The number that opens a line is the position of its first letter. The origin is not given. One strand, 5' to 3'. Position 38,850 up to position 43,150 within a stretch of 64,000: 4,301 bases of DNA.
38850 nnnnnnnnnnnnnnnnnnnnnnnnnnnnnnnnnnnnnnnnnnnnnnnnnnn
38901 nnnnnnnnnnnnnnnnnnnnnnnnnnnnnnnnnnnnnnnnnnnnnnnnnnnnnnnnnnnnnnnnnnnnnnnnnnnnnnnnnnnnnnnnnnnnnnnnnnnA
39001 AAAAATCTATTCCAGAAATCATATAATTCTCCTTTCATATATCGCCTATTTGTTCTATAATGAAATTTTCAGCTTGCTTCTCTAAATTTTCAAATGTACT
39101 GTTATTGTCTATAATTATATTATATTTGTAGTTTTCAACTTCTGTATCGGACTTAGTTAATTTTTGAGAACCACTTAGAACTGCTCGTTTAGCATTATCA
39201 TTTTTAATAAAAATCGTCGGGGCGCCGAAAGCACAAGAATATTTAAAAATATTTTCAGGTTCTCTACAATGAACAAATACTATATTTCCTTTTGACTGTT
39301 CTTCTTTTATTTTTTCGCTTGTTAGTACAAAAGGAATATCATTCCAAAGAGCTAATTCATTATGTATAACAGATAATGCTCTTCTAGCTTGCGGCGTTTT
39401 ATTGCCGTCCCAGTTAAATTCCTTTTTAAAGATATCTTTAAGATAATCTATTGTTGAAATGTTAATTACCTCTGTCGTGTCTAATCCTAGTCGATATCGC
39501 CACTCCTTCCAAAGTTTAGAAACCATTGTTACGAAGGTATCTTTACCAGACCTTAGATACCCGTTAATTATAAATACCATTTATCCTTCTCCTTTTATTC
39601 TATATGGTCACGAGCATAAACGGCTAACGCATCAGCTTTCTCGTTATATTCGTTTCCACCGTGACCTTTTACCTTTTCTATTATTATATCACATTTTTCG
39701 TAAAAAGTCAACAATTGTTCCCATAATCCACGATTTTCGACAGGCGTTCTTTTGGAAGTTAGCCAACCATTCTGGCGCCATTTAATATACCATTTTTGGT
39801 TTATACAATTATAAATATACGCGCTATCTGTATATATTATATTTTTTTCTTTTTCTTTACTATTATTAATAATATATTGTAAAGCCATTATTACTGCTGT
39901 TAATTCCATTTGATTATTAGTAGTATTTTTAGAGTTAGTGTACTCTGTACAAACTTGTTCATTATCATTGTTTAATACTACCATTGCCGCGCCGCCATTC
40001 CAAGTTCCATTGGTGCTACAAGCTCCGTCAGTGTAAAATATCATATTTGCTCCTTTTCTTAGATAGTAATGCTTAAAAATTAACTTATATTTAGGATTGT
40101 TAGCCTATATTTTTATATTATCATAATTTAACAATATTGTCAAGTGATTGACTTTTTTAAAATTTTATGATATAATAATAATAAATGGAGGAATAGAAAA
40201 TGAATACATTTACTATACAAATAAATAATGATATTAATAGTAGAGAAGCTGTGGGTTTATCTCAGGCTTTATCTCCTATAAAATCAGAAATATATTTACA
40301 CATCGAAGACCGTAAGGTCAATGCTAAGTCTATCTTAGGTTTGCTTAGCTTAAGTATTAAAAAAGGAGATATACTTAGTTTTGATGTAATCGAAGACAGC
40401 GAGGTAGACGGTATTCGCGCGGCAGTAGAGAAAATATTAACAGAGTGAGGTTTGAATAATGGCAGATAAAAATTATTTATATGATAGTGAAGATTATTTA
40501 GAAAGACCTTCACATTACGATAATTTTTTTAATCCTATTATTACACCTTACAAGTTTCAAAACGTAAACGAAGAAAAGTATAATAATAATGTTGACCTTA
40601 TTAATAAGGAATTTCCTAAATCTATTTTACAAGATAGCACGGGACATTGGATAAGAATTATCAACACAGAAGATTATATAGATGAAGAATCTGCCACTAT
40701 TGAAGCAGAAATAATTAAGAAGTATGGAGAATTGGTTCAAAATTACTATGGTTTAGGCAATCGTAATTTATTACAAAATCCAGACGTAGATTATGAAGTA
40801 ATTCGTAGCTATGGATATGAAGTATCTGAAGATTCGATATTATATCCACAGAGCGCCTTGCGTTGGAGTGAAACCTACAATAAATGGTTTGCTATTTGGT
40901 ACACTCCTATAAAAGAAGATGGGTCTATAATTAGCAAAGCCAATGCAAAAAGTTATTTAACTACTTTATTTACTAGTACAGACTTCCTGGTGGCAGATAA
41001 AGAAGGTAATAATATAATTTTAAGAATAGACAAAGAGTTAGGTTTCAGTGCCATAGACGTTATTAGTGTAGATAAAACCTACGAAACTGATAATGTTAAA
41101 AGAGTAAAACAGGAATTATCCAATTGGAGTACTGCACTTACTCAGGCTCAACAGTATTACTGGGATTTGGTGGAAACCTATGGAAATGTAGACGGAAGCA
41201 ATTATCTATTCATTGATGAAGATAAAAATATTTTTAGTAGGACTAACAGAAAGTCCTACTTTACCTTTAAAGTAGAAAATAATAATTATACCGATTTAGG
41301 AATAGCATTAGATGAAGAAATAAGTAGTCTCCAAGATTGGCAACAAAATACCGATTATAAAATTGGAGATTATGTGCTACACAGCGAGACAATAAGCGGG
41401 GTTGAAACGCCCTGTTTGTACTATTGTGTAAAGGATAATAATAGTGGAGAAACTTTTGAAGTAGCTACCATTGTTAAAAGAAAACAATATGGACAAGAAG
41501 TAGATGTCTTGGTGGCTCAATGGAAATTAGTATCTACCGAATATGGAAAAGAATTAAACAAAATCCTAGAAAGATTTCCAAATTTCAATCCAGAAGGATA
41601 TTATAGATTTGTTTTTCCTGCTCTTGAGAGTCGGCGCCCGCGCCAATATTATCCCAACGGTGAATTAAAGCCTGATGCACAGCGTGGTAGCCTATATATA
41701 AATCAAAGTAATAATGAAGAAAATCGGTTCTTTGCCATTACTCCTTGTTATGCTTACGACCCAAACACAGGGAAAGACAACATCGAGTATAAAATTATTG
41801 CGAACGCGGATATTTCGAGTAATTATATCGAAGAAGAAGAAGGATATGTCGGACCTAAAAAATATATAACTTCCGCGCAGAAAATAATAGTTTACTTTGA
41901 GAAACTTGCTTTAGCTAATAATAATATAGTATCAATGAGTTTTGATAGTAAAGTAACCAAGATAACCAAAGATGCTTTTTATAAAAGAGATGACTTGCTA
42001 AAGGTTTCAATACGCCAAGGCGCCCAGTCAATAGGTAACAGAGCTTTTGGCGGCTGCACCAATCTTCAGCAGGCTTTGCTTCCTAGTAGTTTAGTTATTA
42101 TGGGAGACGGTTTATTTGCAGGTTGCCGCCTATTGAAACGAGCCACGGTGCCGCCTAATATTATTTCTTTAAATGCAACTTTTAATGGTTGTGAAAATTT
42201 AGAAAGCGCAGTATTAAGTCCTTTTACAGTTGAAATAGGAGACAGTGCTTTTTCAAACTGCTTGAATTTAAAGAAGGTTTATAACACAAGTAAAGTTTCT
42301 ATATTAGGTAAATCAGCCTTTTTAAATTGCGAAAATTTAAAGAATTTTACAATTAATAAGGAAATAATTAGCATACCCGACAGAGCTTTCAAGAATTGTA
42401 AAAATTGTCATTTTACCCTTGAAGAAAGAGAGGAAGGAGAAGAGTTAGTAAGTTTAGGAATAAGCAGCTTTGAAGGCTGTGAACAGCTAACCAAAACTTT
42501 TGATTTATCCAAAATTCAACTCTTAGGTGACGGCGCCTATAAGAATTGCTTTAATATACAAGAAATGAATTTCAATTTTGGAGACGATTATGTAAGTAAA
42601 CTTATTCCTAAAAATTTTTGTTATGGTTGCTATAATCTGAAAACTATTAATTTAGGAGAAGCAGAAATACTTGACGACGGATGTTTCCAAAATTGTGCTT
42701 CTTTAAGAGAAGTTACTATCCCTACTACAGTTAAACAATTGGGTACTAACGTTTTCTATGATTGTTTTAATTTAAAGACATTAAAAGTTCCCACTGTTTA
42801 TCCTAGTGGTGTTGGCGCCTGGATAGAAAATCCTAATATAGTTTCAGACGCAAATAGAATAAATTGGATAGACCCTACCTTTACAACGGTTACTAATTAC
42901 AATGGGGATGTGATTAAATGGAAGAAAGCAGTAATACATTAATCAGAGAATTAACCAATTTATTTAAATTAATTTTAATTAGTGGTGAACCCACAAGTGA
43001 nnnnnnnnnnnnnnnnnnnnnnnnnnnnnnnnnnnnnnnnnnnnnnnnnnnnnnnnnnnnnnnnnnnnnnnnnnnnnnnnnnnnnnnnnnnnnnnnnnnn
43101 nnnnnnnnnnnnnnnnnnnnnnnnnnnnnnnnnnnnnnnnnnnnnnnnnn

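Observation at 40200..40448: Crh-like HPr homologue (His15 replaced, Ser46 kept) as the first gene of the rightward operon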

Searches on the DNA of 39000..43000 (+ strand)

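Call 6: search_dna_similar(query=window:39000-43000:+, collection=phages, mode=near, max_rows=20)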
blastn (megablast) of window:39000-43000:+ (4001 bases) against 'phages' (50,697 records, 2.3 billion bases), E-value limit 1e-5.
No match.

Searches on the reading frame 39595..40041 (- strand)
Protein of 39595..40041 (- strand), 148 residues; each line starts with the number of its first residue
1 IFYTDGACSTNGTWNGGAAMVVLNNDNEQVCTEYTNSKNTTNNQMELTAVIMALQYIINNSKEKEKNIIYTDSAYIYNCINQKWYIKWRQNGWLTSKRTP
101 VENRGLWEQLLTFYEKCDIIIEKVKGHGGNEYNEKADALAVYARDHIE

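Call 17: search_protein_families(library=phrogs, proteins=[window:39595-40041:-], max_evalue=0.001)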
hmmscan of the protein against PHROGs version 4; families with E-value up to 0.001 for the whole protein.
window:39595-40041:- (148 aa): 2 families
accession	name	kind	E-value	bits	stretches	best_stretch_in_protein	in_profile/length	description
phrog_531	-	DNA, RNA and nucleotide metabolism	3.7e-47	162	1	3-145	79-225/285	Rnase H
phrog_3265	-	DNA, RNA and nucleotide metabolism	1.6e-20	74.4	1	37-141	83-189/496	ribonuclease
